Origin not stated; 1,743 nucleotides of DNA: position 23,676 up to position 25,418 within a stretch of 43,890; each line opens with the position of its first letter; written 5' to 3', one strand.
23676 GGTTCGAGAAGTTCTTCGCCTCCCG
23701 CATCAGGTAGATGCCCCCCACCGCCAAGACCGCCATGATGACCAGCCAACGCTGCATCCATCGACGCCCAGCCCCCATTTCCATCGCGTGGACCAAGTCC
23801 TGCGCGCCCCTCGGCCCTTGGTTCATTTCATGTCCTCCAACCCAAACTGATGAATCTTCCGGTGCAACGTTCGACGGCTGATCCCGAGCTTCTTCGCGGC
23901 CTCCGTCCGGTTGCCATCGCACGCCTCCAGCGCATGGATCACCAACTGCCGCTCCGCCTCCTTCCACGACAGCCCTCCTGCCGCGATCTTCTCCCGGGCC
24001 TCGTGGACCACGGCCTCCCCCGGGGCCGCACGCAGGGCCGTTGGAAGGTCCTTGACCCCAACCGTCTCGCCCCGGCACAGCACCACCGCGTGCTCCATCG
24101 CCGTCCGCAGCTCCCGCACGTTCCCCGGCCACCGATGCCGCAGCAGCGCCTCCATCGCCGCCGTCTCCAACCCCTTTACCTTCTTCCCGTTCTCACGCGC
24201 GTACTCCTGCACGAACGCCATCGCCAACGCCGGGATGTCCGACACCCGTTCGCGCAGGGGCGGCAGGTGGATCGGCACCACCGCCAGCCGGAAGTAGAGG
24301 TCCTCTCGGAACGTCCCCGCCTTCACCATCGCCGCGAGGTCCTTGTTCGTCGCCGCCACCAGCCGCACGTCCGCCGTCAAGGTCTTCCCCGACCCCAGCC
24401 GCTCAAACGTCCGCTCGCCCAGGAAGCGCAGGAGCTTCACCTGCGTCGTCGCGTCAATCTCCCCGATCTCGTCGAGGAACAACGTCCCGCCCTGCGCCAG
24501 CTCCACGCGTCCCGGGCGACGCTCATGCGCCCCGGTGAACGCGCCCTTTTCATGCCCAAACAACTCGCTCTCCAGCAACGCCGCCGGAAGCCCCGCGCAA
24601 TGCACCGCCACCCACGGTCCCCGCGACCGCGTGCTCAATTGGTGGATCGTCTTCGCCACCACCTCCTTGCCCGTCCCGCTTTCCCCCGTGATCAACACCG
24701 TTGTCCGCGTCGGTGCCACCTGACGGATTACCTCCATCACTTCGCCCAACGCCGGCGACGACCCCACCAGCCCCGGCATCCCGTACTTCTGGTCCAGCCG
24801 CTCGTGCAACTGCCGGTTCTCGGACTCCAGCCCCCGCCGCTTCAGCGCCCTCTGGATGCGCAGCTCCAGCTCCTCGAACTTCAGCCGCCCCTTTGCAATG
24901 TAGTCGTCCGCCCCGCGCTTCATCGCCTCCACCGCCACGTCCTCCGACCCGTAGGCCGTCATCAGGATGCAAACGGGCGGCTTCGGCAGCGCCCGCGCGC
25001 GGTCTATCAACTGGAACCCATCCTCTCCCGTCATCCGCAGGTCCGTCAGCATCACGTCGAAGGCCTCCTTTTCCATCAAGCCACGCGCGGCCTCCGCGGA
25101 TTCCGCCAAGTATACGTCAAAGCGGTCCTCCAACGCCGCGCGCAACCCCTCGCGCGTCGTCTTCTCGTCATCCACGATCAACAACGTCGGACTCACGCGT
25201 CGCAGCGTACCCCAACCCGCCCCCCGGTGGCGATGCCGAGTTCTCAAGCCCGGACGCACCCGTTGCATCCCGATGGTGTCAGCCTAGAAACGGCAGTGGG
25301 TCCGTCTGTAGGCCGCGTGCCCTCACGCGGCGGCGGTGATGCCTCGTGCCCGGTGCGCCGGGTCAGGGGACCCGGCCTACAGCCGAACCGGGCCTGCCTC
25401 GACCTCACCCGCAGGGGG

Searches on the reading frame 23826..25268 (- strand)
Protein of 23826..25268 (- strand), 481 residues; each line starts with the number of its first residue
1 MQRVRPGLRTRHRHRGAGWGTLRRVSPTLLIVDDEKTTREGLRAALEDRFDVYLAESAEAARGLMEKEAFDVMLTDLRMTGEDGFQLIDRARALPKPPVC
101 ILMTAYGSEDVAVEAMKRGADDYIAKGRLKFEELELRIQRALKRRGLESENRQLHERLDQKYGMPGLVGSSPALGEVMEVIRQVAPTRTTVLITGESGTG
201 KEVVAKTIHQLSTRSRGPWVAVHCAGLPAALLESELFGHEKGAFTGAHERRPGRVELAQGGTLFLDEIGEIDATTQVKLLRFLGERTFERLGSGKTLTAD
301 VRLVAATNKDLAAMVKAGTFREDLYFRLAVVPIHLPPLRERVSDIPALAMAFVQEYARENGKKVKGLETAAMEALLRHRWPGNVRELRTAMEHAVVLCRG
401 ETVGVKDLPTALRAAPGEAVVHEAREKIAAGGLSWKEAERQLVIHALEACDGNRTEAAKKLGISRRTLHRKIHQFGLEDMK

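Call 17: search_protein_families(library=pfam, proteins=[window:23826-25268:-])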
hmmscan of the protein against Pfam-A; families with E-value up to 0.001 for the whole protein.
window:23826-25268:- (481 aa): 12 families
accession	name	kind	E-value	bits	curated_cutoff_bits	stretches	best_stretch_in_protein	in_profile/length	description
PF00158.32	Sigma54_activat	-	1.8e-68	229.9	20.2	1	167-334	1-168/168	Sigma-54 interaction domain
PF25601.1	AAA_lid_14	-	2e-26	92.1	27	1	339-417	1-79/87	AAA+ ATPase lid domain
PF14532.12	Sigma54_activ_2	-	4e-23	82.6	25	1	168-338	1-138/138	Sigma-54 interaction domain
PF00072.30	Response_reg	-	2.2e-22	79.8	30.2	1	30-135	2-107/111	Response regulator receiver domain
PF02954.25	HTH_8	-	4.2e-15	55.6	22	1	437-475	4-42/42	Bacterial regulatory protein, Fis family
PF01078.27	Mg_chelatase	-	1.6e-07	31.4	20.3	1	246-309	93-158/207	Magnesium chelatase, subunit ChlI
PF07728.20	AAA_5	-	8.1e-07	29.6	22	1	191-309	2-123/139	AAA domain (dynein-related subfamily)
PF18024.7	HTH_50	-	3.6e-06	27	27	1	437-477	10-49/50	Helix-turn-helix domain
PF13384.12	HTH_23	-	2.2e-05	24.6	24.6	1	435-478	2-47/50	Homeodomain-like domain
PF20432.4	Xre-like-HTH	-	0.00019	22.1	25.8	0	430-471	7-43/63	Antitoxin Xre-like helix-turn-helix domain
PF13191.12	AAA_16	-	0.00044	21.2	32.6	1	167-243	2-85/167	AAA ATPase domain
PF13556.12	HTH_30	-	0.00077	19.6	27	0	447-474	8-35/59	PucR C-terminal helix-turn-helix domain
